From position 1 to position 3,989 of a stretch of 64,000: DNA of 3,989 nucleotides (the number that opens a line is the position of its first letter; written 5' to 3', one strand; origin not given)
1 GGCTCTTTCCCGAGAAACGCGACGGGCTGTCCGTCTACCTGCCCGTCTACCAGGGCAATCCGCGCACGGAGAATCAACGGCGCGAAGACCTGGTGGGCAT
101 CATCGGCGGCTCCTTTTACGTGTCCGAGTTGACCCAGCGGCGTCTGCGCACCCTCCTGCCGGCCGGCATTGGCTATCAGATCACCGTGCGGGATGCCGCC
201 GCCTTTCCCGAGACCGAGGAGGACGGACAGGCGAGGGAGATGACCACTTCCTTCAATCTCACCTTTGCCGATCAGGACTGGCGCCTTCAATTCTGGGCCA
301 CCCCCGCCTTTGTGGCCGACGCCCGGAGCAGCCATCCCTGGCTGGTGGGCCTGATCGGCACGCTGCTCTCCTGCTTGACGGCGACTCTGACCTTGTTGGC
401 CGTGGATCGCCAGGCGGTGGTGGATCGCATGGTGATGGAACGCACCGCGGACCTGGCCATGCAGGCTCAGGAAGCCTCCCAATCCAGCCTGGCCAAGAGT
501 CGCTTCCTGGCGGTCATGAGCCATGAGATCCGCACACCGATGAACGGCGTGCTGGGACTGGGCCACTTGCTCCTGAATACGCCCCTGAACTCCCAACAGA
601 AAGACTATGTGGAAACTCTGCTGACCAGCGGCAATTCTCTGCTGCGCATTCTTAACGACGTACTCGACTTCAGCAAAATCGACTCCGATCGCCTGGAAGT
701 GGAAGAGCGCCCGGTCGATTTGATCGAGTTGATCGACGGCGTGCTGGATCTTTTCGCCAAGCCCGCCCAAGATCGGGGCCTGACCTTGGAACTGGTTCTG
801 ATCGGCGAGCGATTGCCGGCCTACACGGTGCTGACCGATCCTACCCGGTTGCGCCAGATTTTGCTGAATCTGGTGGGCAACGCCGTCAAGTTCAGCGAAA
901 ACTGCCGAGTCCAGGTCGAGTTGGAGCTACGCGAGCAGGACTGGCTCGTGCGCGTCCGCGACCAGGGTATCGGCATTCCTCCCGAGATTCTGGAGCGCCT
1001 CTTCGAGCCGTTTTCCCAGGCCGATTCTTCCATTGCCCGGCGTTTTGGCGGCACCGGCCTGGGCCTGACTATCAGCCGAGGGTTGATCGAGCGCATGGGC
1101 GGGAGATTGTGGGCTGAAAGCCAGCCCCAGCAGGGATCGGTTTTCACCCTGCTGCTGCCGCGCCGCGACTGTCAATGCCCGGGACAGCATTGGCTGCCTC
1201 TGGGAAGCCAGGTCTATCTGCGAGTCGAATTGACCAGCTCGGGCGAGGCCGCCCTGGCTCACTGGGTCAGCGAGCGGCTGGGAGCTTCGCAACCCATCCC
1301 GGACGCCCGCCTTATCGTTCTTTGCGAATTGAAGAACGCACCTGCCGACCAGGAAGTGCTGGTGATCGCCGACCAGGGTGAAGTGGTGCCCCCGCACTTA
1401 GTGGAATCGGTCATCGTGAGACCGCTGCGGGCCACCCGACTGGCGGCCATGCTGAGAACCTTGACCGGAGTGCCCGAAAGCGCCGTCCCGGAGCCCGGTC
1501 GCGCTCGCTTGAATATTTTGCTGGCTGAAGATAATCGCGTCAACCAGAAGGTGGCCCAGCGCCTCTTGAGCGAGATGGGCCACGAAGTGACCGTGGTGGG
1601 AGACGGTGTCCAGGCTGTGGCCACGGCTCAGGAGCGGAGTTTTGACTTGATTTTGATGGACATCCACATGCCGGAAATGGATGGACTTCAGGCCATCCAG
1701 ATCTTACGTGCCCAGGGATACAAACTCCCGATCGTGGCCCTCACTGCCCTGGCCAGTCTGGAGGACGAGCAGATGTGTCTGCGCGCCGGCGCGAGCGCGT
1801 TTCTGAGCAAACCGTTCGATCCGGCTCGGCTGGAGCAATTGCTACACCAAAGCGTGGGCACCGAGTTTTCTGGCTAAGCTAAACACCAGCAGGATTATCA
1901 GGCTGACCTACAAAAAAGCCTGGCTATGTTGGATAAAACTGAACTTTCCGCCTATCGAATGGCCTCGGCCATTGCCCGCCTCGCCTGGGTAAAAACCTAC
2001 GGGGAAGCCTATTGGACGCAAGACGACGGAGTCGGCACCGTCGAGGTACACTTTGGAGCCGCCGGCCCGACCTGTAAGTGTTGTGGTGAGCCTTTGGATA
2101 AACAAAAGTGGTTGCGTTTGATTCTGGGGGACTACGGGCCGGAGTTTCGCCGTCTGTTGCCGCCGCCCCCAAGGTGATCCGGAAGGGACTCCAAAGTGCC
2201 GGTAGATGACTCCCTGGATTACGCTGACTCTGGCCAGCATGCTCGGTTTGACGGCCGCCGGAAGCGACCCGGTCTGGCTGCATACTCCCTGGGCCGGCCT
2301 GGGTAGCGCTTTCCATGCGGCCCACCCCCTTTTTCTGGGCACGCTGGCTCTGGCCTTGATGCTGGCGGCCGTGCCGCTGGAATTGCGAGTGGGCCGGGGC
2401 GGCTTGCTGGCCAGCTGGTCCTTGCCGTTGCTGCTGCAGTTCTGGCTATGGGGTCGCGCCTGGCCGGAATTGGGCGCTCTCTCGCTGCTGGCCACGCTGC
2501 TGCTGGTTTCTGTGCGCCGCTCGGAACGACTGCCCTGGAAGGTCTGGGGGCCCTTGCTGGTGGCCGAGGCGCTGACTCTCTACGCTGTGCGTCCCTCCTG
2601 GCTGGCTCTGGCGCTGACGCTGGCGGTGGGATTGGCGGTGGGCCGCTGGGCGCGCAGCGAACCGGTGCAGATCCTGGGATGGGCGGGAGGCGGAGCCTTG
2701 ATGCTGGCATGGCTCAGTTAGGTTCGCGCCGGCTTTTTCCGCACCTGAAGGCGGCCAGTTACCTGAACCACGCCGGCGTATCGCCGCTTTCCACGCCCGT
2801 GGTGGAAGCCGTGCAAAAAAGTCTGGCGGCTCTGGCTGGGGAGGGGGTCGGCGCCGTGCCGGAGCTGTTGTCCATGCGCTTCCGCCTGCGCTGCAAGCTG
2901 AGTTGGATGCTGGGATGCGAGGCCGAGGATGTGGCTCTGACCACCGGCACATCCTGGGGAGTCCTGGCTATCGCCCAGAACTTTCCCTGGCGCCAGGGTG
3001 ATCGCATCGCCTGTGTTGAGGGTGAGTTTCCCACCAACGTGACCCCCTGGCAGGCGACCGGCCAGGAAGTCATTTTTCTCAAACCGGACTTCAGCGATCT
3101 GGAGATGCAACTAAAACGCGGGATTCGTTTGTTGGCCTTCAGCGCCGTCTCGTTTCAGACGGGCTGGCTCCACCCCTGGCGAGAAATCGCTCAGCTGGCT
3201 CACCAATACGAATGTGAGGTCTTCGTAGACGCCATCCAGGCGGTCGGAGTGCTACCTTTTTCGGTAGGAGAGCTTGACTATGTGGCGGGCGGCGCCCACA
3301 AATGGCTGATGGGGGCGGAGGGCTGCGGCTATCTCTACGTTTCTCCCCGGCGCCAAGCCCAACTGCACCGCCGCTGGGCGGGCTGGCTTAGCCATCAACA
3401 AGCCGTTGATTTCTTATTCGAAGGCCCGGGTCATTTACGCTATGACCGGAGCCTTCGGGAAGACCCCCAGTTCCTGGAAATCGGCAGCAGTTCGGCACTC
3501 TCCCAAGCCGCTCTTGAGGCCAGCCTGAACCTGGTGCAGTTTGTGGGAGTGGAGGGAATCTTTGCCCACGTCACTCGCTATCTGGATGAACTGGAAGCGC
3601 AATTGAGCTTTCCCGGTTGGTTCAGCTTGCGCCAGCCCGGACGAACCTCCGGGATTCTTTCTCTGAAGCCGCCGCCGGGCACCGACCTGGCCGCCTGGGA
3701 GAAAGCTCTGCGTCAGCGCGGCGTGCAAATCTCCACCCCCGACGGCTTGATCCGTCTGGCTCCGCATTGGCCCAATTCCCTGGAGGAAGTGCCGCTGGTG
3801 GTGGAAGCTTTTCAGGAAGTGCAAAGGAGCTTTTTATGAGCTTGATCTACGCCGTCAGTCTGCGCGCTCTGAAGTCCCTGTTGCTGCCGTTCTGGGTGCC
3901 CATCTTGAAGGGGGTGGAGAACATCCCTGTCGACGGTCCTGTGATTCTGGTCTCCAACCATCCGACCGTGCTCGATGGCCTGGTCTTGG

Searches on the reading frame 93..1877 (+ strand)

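Call 27: search_protein_families(library=pfam, proteins=[window:93-1877:+], max_evalue=0.0001)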
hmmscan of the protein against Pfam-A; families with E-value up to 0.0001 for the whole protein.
window:93-1877:+ (594 aa): 3 families
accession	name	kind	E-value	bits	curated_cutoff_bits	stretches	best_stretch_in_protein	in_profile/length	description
PF02518.31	HATPase_c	-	9.8e-34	116.6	26.4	1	248-358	1-110/111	Histidine kinase-, DNA gyrase B-, and HSP90-like ATPase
PF00072.30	Response_reg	-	1e-28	100.2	30.2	1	475-584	1-110/111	Response regulator receiver domain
PF00512.31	HisKA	-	2.4e-21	76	26.9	1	134-198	1-65/66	His Kinase A (phospho-acceptor) domain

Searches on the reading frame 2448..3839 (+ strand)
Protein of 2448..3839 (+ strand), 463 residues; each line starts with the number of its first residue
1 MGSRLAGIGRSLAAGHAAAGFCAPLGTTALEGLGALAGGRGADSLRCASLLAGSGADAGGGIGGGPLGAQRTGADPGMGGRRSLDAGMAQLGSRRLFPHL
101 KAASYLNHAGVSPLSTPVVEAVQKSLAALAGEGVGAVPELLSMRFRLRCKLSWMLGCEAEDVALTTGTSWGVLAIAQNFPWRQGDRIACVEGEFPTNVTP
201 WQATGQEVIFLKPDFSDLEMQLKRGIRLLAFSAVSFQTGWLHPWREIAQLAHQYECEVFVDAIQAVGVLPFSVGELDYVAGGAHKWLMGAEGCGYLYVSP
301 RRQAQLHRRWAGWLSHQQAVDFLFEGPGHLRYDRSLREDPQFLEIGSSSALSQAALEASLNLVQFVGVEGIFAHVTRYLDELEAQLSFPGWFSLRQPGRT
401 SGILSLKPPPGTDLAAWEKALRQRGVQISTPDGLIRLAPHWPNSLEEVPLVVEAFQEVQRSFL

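Call 27: search_protein_families(library=pfam, proteins=[window:2448-3839:+], max_evalue=0.0001)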
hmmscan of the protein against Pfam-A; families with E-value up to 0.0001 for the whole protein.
window:2448-3839:+ (463 aa): 1 family
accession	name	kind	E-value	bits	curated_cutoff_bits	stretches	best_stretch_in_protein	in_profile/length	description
PF00266.25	Aminotran_5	-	3.8e-24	85.8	21.5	1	105-430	2-337/371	Aminotransferase class-V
